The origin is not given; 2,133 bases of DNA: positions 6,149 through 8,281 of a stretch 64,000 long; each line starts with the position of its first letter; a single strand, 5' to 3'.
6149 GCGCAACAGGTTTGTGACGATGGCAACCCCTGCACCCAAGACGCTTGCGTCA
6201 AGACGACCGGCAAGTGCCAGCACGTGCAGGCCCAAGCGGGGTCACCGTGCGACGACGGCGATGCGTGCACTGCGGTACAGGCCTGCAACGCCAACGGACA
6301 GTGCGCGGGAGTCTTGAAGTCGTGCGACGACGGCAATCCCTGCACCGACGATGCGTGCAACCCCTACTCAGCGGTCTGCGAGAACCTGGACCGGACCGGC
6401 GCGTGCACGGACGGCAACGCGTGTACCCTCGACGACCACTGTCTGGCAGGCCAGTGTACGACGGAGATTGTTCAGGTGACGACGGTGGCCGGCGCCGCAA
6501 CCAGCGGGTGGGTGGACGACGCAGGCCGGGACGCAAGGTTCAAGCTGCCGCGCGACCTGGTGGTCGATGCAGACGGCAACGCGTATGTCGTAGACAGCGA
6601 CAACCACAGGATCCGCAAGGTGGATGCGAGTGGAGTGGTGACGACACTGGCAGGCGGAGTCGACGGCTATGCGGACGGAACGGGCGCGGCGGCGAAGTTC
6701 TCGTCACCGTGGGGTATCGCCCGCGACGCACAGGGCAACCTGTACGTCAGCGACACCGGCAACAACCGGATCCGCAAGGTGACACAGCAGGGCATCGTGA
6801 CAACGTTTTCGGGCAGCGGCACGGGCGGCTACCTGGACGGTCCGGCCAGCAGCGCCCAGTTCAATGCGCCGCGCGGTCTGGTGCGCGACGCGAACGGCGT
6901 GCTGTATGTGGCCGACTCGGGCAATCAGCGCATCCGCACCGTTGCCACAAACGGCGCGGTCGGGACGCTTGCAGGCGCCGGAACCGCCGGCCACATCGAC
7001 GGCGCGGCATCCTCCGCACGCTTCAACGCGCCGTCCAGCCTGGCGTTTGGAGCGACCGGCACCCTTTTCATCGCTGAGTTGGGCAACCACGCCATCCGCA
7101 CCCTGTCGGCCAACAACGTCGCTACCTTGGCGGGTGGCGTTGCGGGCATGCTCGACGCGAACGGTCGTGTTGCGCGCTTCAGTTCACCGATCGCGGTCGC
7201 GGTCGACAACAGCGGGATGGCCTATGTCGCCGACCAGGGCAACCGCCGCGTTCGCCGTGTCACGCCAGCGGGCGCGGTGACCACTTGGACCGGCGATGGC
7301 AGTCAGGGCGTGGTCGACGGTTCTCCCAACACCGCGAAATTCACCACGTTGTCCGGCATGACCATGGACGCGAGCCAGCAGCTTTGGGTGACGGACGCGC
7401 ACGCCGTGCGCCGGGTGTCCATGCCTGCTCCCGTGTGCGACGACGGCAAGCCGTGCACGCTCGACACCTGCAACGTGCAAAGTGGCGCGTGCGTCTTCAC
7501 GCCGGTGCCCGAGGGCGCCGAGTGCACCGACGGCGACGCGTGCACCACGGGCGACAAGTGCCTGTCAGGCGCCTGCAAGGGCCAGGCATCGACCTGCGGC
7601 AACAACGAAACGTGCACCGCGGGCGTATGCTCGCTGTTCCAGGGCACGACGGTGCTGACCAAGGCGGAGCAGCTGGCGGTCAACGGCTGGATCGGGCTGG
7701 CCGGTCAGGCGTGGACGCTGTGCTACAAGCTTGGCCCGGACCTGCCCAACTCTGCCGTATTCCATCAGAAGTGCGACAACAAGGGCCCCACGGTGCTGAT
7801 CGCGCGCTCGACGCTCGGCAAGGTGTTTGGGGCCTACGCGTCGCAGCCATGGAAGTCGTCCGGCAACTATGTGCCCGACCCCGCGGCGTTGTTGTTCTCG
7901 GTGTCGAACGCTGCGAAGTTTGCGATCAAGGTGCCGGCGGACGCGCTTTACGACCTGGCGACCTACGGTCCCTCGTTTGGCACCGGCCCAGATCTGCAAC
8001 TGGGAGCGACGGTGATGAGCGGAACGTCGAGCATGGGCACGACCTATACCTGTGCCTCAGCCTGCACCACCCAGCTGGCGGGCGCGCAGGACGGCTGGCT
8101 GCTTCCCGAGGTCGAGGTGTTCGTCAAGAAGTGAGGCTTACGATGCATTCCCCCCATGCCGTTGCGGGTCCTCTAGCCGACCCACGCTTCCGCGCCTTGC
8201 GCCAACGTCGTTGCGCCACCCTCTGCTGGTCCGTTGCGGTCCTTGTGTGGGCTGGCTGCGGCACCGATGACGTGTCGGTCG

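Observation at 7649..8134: TLDc domain at the C-terminus of a 2629-aa bacterial surface lipoprotein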

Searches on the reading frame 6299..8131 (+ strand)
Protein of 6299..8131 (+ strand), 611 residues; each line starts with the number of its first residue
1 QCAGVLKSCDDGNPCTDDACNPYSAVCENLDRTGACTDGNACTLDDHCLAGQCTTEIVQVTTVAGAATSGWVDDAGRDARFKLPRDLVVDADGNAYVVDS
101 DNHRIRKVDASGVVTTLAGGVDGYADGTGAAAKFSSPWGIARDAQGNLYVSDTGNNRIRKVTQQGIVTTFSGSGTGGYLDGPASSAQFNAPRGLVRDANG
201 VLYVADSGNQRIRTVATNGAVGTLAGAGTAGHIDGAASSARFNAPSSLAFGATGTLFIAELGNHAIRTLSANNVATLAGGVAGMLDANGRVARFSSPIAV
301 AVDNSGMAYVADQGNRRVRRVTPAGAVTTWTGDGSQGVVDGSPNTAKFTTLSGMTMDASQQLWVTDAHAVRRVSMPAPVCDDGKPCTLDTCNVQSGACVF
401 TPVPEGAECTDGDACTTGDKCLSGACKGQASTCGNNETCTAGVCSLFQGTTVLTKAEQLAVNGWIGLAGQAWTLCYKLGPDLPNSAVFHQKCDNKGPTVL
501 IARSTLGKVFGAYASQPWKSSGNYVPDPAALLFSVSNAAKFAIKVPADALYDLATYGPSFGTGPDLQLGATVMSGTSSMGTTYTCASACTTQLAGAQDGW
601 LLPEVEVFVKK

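Call 37: find_related_loci(query=A2, collection=genome_contigs, flank=10000)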
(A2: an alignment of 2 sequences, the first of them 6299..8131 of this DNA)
Query A2 (611 aa) in genome_contigs; peptide patterns used: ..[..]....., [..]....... (x = any residue, [..] = any of these).
497 stretches matched a pattern; 383 encode a relative of the query (tblastn E <= 1e-3); the best 80 are kept; 79 distinct loci.
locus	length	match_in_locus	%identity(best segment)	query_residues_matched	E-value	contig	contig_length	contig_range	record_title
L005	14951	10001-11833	94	1-611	0e+0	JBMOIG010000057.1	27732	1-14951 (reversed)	MAG: Myxococcota bacterium isolate Deming_bin.407 contig3846, whole genome shotgun sequence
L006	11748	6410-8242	93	1-611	0e+0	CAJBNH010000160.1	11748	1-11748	MAG: uncultured Myxococcales bacterium isolate Loc090721-8m_bin-517 genome assembly, contig: bin-517:160/201, whole geno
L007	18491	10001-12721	43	1-463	2e-106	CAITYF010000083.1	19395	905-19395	MAG: uncultured Myxococcales bacterium isolate Ja1_bin-0143 genome assembly, contig: bin-0143:083/272, whole genome shot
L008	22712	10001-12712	38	1-472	4e-94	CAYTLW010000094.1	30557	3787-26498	MAG TPA_asm: uncultured Enterobacteriaceae bacterium isolate binchicken_co141_175 genome assembly, contig: NODE_6647_len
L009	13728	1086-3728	37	1-474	2e-75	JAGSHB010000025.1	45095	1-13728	MAG: Myxococcales bacterium isolate GY13CH_bin.24 k141_305821_length_45095_cov_14.5679, whole genome shotgun sequence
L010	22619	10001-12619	37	3-463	2e-69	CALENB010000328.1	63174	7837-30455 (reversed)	MAG TPA_asm: uncultured Myxococcales bacterium isolate ERR2206774_bin.79_CONCOCT_v1.1_MAG genome assembly, contig: ERZ88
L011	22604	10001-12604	34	8-460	6e-68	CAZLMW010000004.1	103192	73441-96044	MAG TPA_asm: uncultured Enterobacteriaceae bacterium isolate binchicken_co46_896 genome assembly, contig: NODE_268_lengt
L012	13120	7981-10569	38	1-455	1e-66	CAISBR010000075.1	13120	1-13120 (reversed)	MAG: uncultured Myxococcales bacterium isolate Ki3-D4_bin-362 genome assembly, contig: bin-362:075/244, whole genome sho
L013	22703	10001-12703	39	2-462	2e-64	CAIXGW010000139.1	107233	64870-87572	MAG: uncultured Myxococcales bacterium isolate ErkenSummer_bin-0937 genome assembly, contig: bin-0937:139/404, whole gen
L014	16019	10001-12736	38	2-467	4e-58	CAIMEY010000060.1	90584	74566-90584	MAG: uncultured Myxococcales bacterium isolate Umea_bin-05835 genome assembly, contig: bin-05835:060/123, whole genome s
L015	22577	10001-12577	33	2-462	7e-59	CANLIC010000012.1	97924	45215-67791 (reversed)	MAG: Myxococcales bacterium isolate TH-Jun18-32 genome assembly, contig: TH-Jun18-C254, whole genome shotgun sequence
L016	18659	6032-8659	39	2-445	4e-82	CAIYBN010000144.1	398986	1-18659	MAG: uncultured Myxococcales bacterium isolate MJ-time_bin-1663 genome assembly, contig: bin-1663:144/149, whole genome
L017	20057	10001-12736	39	1-457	1e-69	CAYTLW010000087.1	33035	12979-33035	MAG TPA_asm: uncultured Enterobacteriaceae bacterium isolate binchicken_co141_175 genome assembly, contig: NODE_5921_len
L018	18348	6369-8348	26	9-568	2e-24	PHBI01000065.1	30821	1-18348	MAG: Deltaproteobacteria bacterium HGW-Deltaproteobacteria-14 08E140C01_z5_2013_Ig3399_v2_scaffold_1157, whole genome sh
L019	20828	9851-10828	30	60-378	1e-20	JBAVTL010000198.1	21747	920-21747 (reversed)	MAG: Anaeromyxobacteraceae bacterium isolate MFD03638_ilm_asm_bin5 k127_64051, whole genome shotgun sequence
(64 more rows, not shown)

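Call 43: search_protein_families(library=pfam, alignment_id=A3, max_evalue=0.001)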
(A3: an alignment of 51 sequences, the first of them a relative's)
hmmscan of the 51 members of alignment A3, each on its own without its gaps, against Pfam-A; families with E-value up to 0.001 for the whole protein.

A. member 1, L007:12659-13192:+ (178 aa): 0 families

B. families by the number of members that match (of 51 scanned): 20 families
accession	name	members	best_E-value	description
PF00526.23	Dicty_CTDC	23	8.7e-19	Dictyostelium (slime mold) repeat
PF25390.1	WD40_RLD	4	3.1e-89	RCC1-like domain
PF13540.12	RCC1_2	4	2.6e-57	Regulator of chromosome condensation (RCC1) repeat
PF00415.24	RCC1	3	7.7e-58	Regulator of chromosome condensation (RCC1) repeat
PF25384.1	Alsin_RLD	3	2.8e-10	Alsin RCC1-like domain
PF00147.23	Fibrinogen_C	3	1.9e-05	Fibrinogen beta and gamma chains, C-terminal globular domain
PF20773.4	InhA-like_MAM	2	2.1e-13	Immune inhibitor A-like, MAM domain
PF00932.25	LTD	2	6.3e-12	Lamin Tail Domain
PF01410.23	COLFI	2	7.5e-07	Fibrillar collagen C-terminal domain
PF00404.24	Dockerin_1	2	5.4e-06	Dockerin type I domain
PF03781.23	FGE-sulfatase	1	4.4e-36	Sulfatase-modifying factor enzyme 1-like domain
PF05593.20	RHS_repeat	1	4.3e-27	RHS Repeat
PF25023.1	TEN_YD-shell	1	5e-24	Teneurin YD-shell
PF01436.27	NHL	1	2.1e-23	NHL repeat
PF25021.1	TEN_NHL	1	2.5e-16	Teneurin NHL domain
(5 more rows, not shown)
